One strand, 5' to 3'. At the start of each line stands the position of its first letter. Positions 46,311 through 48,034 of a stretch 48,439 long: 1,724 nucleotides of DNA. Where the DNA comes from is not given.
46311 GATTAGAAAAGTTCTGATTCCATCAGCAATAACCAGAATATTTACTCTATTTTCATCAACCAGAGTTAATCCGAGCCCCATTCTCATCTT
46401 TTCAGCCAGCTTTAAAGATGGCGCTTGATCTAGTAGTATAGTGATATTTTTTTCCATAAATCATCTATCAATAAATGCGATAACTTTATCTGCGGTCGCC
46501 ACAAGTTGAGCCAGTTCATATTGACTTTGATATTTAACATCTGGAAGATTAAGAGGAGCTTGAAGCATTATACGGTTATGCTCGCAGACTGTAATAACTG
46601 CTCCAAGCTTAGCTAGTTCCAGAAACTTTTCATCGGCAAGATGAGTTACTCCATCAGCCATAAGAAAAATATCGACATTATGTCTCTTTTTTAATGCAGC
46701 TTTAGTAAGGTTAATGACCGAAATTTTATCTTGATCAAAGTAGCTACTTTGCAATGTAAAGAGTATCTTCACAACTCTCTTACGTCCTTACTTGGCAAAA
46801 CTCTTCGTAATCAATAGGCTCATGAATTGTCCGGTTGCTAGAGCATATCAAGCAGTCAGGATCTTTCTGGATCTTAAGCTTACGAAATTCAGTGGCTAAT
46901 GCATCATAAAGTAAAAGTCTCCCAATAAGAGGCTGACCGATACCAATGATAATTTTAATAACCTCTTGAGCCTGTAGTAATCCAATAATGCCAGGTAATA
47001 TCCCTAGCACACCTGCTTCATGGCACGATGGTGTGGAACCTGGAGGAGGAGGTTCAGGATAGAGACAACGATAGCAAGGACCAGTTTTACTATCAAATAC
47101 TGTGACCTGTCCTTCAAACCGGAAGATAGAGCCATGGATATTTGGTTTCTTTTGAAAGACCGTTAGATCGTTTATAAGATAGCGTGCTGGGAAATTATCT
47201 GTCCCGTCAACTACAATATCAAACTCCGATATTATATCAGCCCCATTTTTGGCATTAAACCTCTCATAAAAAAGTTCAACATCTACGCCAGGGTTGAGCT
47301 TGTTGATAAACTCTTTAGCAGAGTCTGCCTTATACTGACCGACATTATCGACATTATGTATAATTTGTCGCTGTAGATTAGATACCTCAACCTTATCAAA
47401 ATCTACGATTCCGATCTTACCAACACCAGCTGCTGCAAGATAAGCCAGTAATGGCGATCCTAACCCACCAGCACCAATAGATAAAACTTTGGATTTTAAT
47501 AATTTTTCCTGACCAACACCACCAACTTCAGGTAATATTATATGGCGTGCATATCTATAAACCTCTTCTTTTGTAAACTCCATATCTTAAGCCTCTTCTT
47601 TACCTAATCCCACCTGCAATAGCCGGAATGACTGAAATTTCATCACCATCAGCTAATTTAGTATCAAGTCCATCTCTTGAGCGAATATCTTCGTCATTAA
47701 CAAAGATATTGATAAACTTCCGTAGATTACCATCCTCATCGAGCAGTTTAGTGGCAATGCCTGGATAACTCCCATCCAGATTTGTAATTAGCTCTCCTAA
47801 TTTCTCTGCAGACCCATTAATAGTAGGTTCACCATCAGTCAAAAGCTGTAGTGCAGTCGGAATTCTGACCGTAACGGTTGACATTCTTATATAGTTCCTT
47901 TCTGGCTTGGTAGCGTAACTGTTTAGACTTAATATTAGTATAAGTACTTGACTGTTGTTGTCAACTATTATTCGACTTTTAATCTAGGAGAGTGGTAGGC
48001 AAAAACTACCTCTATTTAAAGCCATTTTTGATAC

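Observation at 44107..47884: Eight-gene operon joining a CysO/CysM-type thiocarboxylate cysteine pathway to a TusA/DsrEFH-like persulfide relay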

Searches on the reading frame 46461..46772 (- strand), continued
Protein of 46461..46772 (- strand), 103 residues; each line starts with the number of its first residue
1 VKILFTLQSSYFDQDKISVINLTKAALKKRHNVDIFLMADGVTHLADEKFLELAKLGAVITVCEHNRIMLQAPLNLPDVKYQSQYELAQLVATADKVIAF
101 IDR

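Call 86: fold_search(model_id=the predicted structure, library=pdb)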
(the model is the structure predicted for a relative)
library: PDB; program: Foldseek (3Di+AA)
matches with E <= 10: 928; with E <= 0.001: 8
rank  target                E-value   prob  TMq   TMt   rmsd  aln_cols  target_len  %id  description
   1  1jx7_A                9.8e-06  1.00  0.80  0.71   2.4       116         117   22  Crystal structure of ychN protein from E.coli (released 2002-09-07)
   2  3mc3                  1.3e-05  1.00  0.79  0.68   3.1       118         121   18  Crystal structure of DsrE/DsrF-like family protein (NP_342589.1) from SULFOLOBUS SOLFATARICUS at 1.49 A resolution (released 2010-05-19)
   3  2hy5_A                3.3e-05  1.00  0.83  0.67   3.4       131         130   20  Crystal structure of DsrEFH (released 2006-09-19)
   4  3pnx_A                9.0e-05  1.00  0.75  0.50   6.0       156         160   12  Crystal structure of a putative sulfurtransferase dsrE (Swol_2425) from Syntrophomonas wolfei str. Goettingen at 1.92  (released 2010-12-15)
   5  2hy5_C                1.1e-04  1.00  0.71  0.72   3.4       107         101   16  Crystal structure of DsrEFH (released 2006-09-19)
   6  2fb6                  2.6e-04  1.00  0.80  0.72   2.6       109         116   12  Structure of Conserved Protein of Unknown Function BT1422 from Bacteroides thetaiotaomicron (released 2006-01-24)
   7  3pnx_B                3.0e-04  1.00  0.81  0.55   4.5       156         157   11  Crystal structure of a putative sulfurtransferase dsrE (Swol_2425) from Syntrophomonas wolfei str. Goettingen at 1.92  (released 2010-12-15)
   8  2hy5_B                5.2e-04  1.00  0.77  0.62   5.6       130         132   11  Crystal structure of DsrEFH (released 2006-09-19)
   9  8uja_A                1.2e-03  1.00  0.79  0.76   2.4       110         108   16  T33-fn10 - Designed Tetrahedral Protein Cage Using Fragment-based Hydrogen Bond Networks (released 2024-03-06)
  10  2pd2_A                1.4e-03  1.00  0.80  0.77   2.4       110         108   18  Crystal structure of (ST0148) conserved hypothetical from Sulfolobus Tokodaii Strain7 (released 2007-10-02)
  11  2qs7_A                1.9e-03  1.00  0.75  0.58   3.1       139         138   10  CRYSTAL STRUCTURE OF a putative oxidoreductase of the DsrE/DsrF-like family (SSO1126) FROM SULFOLOBUS SOLFATARICUS P2  (released 2007-08-21)
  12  2j4k_A                1.5e-02  0.57  0.34  0.19  13.1       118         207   18  Crystal structure of uridylate kinase from Sulfolobus solfataricus in complex with UMP to 2.2 Angstrom resolution (released 2007-02-27)
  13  5zbl_B                2.1e-02  0.95  0.54  0.35   4.2       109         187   15  Crystal structure of type-I LOG from Corynebacterium glutamicum in complex with AMP (released 2018-06-27)
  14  2j4j_A                2.6e-02  0.72  0.43  0.24  12.2       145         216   15  Crystal structure of uridylate kinase from Sulfolobus solfataricus in complex with UMP and AMPPCP to 2.1 Angstrom reso (released 2007-02-27)
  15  2j4j_F                2.7e-02  0.69  0.42  0.23  12.2       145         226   15  Crystal structure of uridylate kinase from Sulfolobus solfataricus in complex with UMP and AMPPCP to 2.1 Angstrom reso (released 2007-02-27)
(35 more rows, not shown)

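Call 90: search_protein_families(library=pfam, proteins=[L042:9466-10485:+, L016:1778-2794:+, L016:7806-9737:+, L030:9316-9765:+, L030:9765-10670:+, L030:10767-11912:+, L032:4723-5820:+, L032:5897-6994:+], max_evalue=0.001)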
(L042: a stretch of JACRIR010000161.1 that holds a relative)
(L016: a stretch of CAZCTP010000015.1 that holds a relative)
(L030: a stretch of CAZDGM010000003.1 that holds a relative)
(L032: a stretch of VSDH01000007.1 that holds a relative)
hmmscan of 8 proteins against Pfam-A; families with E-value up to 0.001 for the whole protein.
L042:9466-10485:+ (339 aa): 3 families
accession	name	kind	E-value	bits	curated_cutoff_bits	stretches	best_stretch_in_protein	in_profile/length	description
PF18297.6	NFACT-R_2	-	1.4e-21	77.1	26.9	1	237-337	1-104/104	NFACT protein RNA binding domain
PF02568.20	ThiI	-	3.5e-15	56.6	20.5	1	8-154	5-144/197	Thiamine biosynthesis protein (ThiI)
PF03054.22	tRNA_Me_trans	-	1.4e-09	38.4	20.6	1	9-123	3-126/202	tRNA methyl transferase HUP domain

L016:1778-2794:+ (338 aa): 11 families
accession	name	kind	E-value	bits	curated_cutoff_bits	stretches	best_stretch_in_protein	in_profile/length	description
PF01077.27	NIR_SIR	-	3.9e-30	104.8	27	1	104-310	2-150/158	Nitrite and sulphite reductase 4Fe-4S domain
PF03460.22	NIR_SIR_ferr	-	1.8e-16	60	24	1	34-94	7-67/69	Nitrite/Sulfite reductase ferredoxin-like half domain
PF00037.32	Fer4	-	9.9e-10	38.3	21.1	2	221-239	5-23/24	4Fe-4S binding domain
PF12837.12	Fer4_6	-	6.8e-08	32.5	25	2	176-194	2-20/24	4Fe-4S binding domain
PF13187.11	Fer4_9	-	7.4e-08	32.7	27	1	182-238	1-51/52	4Fe-4S dicluster domain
PF12838.12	Fer4_7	-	8e-07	29.9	27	1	182-238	1-52/52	4Fe-4S dicluster domain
PF13237.11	Fer4_10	-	3.7e-06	27.2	25.5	1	176-235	2-53/53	4Fe-4S dicluster domain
PF13370.11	Fer4_13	-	2e-05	25.6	24.5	0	178-213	1-37/58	4Fe-4S single cluster domain of Ferredoxin I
PF13484.11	Fer4_16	-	5.6e-05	24.3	30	0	224-242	2-20/66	4Fe-4S double cluster binding domain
PF13183.11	Fer4_8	-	0.00054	20.9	27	1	180-236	2-66/68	4Fe-4S dicluster domain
PF14697.11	Fer4_21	-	0.00054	20.5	35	1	178-236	3-53/59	4Fe-4S dicluster domain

L016:7806-9737:+ (643 aa): 7 families
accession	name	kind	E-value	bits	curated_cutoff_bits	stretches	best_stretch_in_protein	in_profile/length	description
PF02754.22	CCG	-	2.6e-30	104.8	20.6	2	412-495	2-83/85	Cysteine-rich domain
PF13183.11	Fer4_8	-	1.3e-10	42.1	27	1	274-344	1-68/68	4Fe-4S dicluster domain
PF02665.19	Nitrate_red_gam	-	7.8e-09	35.9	22.9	1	124-243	89-205/217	Nitrate reductase gamma subunit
PF13534.11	Fer4_17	-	2.2e-08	35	22.2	1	277-344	1-60/61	4Fe-4S dicluster domain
PF12838.12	Fer4_7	-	3.1e-06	28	27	1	278-344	2-52/52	4Fe-4S dicluster domain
PF13746.11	Fer4_18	-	7.1e-05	23.4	27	0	316-348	48-79/114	4Fe-4S dicluster domain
PF13237.11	Fer4_10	-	0.00029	21.1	25.5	1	274-341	5-53/53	4Fe-4S dicluster domain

L030:9316-9765:+ (149 aa): 1 family
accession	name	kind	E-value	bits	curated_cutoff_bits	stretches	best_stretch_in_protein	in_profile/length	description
PF01597.25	GCV_H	-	2.4e-32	111.8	22.2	1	13-129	1-116/122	Glycine cleavage H-protein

L030:9765-10670:+ (301 aa): 1 family
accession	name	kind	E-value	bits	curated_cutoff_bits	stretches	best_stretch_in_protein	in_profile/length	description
PF04055.27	Radical_SAM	-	2.8e-12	47.5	29.5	1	34-177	3-152/166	Radical SAM superfamily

L030:10767-11912:+ (381 aa): 3 families
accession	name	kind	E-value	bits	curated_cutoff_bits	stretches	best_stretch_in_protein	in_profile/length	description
PF21948.1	LplA-B_cat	-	2e-35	123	27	1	15-219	3-199/200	Lipoyl protein ligase A/B catalytic domain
PF10437.14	Lip_prot_lig_C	-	1e-11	45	24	1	268-345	10-85/85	Bacterial lipoate protein ligase C-terminus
PF03099.24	BPL_LplA_LipB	-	6.3e-05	23.3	21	1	58-168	12-133/133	Biotin/lipoate A/B protein ligase family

L032:4723-5820:+ (365 aa): 3 families
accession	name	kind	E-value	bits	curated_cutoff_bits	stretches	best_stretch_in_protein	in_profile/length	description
PF21948.1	LplA-B_cat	-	6.7e-41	140.9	27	1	16-224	5-199/200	Lipoyl protein ligase A/B catalytic domain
PF10437.14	Lip_prot_lig_C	-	6.8e-11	42.4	24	1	273-333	9-68/85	Bacterial lipoate protein ligase C-terminus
PF03099.24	BPL_LplA_LipB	-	1.7e-05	25.2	21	1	52-173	3-133/133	Biotin/lipoate A/B protein ligase family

L032:5897-6994:+ (365 aa): 1 family
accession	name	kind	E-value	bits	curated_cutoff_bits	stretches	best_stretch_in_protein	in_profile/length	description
PF04055.27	Radical_SAM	-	3.5e-15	57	29.5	1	54-223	5-163/166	Radical SAM superfamily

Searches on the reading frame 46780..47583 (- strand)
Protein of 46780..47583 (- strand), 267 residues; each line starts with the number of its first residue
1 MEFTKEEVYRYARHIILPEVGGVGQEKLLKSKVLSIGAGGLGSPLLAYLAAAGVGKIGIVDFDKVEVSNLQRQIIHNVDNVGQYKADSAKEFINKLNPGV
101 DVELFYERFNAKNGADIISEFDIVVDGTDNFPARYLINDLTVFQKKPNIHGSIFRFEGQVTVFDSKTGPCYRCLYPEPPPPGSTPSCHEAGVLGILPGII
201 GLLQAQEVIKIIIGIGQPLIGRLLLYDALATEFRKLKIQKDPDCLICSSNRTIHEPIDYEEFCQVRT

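Call 3: search_protein_families(library=pfam, proteins=[window:46780-47583:-], max_evalue=0.1)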
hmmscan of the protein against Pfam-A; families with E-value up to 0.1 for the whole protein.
window:46780-47583:- (267 aa): 5 families
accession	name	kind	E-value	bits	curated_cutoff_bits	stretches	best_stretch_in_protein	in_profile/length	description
PF00899.27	ThiF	-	2.4e-84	282.7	28.1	1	11-245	1-237/238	ThiF family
PF03721.20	UDPG_MGDP_dh_N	-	0.03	14.3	27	1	32-76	2-45/187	UDP-glucose/GDP-mannose dehydrogenase family, NAD binding domain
PF01488.26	Shikimate_DH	-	0.044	14.3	24.3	0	27-75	9-57/138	Shikimate / quinate 5-dehydrogenase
PF03435.24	Sacchrp_dh_NADP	-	0.062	14.1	25.1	0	33-77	1-44/129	Saccharopine dehydrogenase NADP binding domain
PF17319.7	DUF5362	-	0.093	13.1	25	0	192-241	10-57/94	Family of unknown function (DUF5362)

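Call 4: search_protein_families(library=ncbifam, proteins=[window:46780-47583:-], max_evalue=0.1)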
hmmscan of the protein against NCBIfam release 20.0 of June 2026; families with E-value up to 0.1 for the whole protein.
window:46780-47583:- (267 aa): 29 families (the best 25 are shown)
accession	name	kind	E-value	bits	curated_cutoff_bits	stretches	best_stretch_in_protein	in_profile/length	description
NF006444.0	PRK08762.1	equivalog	3.5e-122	407.8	449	1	4-265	121-385/387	molybdopterin-synthase adenylyltransferase MoeB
NF005646.0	PRK07411.1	equivalog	1.8e-111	373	633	1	2-265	10-267/390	molybdopterin-synthase adenylyltransferase MoeB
NF005902.0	PRK07878.1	equivalog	1.8e-107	359.7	647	1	2-265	14-275/392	adenylyltransferase/sulfurtransferase MoeZ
NF047750.1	SAMPActivE1UbaA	equivalog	3.8e-101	337.9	450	1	5-266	7-268/270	SAMP-activating enzyme E1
NF004281.0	PRK05690.1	subfamily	1.9e-91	305.7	266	1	2-248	4-249/250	molybdopterin-synthase adenylyltransferase MoeB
TIGR02356.1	adenyl_thiF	equivalog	5.9e-71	238.1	275.25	1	10-212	1-203/203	thiazole biosynthesis adenylyltransferase ThiF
TIGR02355.1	moeB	equivalog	3e-69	233.1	376.55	1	7-247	1-240/240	molybdopterin-synthase adenylyltransferase MoeB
NF004111.0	PRK05600.1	equivalog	3e-67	227.3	437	1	3-243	14-257/371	ThiF family adenylyltransferase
NF006204.0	PRK08328.1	equivalog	1.1e-48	165.8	339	1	4-233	3-226/231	hypothetical protein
NF009123.0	PRK12475.1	subfamily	2.2e-43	148.9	510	1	10-253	4-249/338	MoeB/ThiF family adenylyltransferase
NF006395.0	PRK08644.1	equivalog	7.7e-27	94.3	159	1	25-139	25-138/215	sulfur carrier protein ThiS adenylyltransferase ThiF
TIGR02354.1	thiF_fam2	equivalog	5e-23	82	152.2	1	26-139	17-129/200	thiamine biosynthesis protein ThiF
NF006077.0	PRK08223.1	equivalog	2e-19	69.7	266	1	24-132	22-130/296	hypothetical protein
NF011424.0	PRK14851.1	subfamily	1.5e-15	56.3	1170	1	24-131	37-144/679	hypothetical protein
TIGR01408.1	Ube1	subfamily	1.1e-14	53.1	750.05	1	21-150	410-548/1008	ubiquitin-activating enzyme E1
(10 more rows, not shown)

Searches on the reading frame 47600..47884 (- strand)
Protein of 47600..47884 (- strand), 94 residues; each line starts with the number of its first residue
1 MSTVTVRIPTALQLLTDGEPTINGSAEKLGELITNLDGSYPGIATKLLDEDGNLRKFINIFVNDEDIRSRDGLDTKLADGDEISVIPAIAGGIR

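Call 3: search_protein_families(library=pfam, proteins=[window:47600-47884:-], max_evalue=0.1)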
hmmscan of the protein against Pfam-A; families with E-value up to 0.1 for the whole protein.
window:47600-47884:- (94 aa): 2 families
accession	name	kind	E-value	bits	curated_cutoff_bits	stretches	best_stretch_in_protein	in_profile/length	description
PF02597.26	ThiS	-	5.7e-15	56.1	22.5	1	7-92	2-76/76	ThiS family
PF09138.17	Urm1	-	0.0022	18.8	21.8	1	46-92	50-96/96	Urm1 (Ubiquitin related modifier)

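Call 4: search_protein_families(library=ncbifam, proteins=[window:47600-47884:-], max_evalue=0.1)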
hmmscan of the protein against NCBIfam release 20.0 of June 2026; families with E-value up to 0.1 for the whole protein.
window:47600-47884:- (94 aa): 5 families
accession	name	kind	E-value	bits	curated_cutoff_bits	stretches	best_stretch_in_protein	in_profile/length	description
NF041918.1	SAMP1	equivalog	1e-15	58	60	1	25-92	24-91/91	ubiquitin-like small modifier protein 1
TIGR01687.1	moaD_arch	subfamily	2.7e-12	47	49.5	1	19-92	17-88/88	MoaD family protein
NF053661.1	Urm1_like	equivalog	0.00012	22.2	70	1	27-92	22-79/79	Urm1-like protein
TIGR01682.1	moaD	equivalog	0.023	15.5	66.15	1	56-92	48-80/80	molybdopterin converting factor subunit 1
TIGR01683.1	thiS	equivalog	0.026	14.9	37.45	1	47-92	19-64/64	sulfur carrier protein ThiS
